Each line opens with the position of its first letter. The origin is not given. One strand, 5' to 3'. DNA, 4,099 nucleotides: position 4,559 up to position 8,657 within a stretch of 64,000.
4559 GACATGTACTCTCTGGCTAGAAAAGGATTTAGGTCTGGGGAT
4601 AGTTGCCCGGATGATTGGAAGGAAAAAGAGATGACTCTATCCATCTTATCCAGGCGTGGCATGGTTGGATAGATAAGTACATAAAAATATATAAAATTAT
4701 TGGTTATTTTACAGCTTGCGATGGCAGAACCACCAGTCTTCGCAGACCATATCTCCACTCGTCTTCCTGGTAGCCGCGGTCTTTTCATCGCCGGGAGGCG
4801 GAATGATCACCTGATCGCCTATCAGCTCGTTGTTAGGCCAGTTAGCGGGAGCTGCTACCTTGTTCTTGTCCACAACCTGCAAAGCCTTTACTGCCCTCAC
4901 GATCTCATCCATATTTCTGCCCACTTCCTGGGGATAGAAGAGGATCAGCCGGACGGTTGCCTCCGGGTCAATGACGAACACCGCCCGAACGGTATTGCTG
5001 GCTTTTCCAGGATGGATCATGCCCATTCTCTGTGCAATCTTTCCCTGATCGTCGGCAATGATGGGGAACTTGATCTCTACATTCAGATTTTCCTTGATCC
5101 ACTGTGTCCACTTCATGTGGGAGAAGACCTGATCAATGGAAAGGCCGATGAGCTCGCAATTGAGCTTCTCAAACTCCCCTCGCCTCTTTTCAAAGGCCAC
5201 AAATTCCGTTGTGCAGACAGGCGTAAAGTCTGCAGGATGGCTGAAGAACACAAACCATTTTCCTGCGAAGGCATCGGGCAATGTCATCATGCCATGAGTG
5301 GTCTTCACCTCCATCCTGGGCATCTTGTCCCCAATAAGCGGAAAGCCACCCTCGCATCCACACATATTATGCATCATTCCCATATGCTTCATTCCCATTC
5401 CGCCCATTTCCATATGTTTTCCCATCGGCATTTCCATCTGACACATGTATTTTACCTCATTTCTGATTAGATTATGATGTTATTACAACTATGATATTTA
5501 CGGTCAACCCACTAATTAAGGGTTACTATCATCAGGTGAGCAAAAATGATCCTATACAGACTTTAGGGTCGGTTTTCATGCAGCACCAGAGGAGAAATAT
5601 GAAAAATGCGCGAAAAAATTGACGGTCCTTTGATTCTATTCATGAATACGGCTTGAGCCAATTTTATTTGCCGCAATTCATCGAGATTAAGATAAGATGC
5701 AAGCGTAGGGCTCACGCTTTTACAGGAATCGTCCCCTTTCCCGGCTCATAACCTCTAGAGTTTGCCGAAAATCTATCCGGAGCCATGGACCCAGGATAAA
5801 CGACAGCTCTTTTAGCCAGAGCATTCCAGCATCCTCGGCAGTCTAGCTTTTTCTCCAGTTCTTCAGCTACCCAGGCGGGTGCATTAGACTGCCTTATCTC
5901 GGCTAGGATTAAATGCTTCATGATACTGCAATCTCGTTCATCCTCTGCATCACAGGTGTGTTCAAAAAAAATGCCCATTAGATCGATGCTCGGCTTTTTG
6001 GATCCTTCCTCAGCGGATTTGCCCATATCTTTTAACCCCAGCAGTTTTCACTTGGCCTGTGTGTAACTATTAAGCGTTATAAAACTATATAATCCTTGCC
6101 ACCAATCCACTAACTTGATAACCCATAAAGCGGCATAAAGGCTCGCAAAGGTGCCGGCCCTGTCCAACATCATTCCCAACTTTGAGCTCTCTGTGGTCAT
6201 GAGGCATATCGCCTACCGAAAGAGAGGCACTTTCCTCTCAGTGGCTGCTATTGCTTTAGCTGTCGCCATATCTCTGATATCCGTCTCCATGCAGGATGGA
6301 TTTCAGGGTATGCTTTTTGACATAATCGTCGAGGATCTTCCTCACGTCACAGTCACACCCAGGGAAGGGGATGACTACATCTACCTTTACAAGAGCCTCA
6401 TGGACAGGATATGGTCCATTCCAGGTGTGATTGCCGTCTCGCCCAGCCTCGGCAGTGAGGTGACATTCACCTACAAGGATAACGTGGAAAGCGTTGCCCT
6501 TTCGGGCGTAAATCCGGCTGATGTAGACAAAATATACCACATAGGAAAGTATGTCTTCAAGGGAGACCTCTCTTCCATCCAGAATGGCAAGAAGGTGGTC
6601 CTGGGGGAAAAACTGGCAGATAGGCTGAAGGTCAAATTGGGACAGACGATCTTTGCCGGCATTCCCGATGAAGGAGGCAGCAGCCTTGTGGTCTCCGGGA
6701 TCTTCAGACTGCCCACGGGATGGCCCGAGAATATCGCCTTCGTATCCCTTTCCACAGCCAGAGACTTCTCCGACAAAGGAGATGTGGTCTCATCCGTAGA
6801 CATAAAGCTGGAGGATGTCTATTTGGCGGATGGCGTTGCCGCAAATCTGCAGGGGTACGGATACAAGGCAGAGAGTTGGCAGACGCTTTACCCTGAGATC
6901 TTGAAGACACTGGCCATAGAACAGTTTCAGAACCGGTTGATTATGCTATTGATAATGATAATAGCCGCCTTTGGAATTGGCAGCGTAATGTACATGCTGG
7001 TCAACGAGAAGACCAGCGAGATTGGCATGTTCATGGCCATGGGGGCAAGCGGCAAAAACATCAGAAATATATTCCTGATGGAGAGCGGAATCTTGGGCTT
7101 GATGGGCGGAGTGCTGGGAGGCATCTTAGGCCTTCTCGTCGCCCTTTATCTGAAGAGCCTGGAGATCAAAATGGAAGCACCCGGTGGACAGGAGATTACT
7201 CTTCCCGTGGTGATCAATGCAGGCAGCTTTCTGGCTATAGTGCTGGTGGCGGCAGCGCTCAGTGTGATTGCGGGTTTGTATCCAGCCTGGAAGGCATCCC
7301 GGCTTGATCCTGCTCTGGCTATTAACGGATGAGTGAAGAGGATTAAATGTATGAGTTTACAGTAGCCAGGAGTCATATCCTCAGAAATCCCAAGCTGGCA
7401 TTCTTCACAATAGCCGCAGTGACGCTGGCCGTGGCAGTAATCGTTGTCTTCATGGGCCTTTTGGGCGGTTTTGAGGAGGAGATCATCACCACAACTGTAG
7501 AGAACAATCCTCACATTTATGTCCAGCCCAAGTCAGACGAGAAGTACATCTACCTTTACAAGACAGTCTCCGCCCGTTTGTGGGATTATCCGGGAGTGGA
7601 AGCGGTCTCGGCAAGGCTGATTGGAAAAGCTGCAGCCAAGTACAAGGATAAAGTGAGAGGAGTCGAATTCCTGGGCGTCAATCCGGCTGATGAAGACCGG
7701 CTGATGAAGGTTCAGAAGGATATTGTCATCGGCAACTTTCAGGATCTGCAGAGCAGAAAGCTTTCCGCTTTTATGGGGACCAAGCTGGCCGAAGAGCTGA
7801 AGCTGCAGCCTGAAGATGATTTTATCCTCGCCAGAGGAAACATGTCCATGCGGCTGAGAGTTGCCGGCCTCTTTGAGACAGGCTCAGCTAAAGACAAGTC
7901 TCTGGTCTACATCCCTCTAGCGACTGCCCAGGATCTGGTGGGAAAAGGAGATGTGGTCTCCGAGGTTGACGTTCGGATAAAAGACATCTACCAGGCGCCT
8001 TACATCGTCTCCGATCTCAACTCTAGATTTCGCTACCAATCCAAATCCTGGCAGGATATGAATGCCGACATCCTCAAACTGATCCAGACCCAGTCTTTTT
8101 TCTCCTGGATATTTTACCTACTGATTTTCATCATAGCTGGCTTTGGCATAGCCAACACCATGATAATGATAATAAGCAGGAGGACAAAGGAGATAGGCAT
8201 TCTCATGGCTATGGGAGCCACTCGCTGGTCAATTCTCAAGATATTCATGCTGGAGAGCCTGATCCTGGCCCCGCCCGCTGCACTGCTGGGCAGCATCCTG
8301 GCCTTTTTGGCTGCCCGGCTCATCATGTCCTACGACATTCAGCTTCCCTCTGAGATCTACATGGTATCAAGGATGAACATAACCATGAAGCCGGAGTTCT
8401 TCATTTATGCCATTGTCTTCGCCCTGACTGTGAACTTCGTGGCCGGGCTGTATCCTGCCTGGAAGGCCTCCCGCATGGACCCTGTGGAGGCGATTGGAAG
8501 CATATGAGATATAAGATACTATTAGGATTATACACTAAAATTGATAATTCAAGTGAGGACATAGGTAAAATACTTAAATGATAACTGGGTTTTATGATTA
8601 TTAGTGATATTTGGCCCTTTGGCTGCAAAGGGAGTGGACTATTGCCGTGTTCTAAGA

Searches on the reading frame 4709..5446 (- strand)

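Call 29: search_protein_families(library=pfam, proteins=[window:4709-5446:-])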
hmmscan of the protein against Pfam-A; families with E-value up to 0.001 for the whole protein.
window:4709-5446:- (245 aa): 3 families
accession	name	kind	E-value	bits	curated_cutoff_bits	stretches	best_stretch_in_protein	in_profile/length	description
PF00578.27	AhpC-TSA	-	3.2e-31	108.3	26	1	38-167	1-123/124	AhpC/TSA family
PF08534.16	Redoxin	-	6.6e-13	49.1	26.6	1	39-165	3-128/148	Redoxin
PF10417.14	1-cysPrx_C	-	4.5e-10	39.8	21.1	1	188-226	1-36/41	C-terminal domain of 1-Cys peroxiredoxin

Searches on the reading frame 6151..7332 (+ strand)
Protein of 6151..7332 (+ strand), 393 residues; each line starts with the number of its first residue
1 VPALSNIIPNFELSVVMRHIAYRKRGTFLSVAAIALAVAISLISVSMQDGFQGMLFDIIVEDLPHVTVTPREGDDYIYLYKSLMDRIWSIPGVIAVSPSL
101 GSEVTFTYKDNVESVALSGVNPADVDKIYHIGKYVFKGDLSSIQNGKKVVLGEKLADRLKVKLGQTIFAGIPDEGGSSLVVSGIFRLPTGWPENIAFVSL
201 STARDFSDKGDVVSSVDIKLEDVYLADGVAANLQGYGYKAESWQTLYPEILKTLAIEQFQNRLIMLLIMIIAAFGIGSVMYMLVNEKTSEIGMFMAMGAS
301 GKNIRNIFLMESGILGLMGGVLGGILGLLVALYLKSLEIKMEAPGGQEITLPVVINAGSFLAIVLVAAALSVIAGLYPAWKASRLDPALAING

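Call 29: search_protein_families(library=pfam, proteins=[window:6151-7332:+])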
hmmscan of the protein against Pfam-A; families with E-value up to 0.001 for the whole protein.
window:6151-7332:+ (393 aa): 2 families
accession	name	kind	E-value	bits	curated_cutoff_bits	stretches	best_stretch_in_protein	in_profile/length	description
PF02687.27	FtsX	-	1.1e-19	71.1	25.5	1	263-387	2-120/120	FtsX-like permease C-terminal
PF12704.14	MacB_PCD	-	8.5e-18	65.8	27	1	27-234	1-205/207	MacB-like periplasmic core domain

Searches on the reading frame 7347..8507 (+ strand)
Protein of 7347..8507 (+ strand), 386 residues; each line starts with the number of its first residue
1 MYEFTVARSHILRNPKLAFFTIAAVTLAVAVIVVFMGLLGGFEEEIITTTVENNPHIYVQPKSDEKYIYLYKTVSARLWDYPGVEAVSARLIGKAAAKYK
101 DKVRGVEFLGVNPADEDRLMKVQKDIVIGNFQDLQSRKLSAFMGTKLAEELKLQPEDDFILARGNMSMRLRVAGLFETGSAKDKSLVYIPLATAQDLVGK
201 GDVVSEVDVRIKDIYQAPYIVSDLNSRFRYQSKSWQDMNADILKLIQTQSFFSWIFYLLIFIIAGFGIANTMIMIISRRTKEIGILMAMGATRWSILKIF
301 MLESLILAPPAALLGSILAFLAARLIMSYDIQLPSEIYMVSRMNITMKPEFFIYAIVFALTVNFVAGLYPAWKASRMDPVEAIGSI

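Call 29: search_protein_families(library=pfam, proteins=[window:7347-8507:+])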
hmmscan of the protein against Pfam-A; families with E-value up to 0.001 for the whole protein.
window:7347-8507:+ (386 aa): 2 families
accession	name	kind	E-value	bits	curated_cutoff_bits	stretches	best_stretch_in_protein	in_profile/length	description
PF02687.27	FtsX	-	5.9e-23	81.6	25.5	1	254-379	1-120/120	FtsX-like permease C-terminal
PF12704.14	MacB_PCD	-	4.3e-14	53.7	27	1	19-213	2-193/207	MacB-like periplasmic core domain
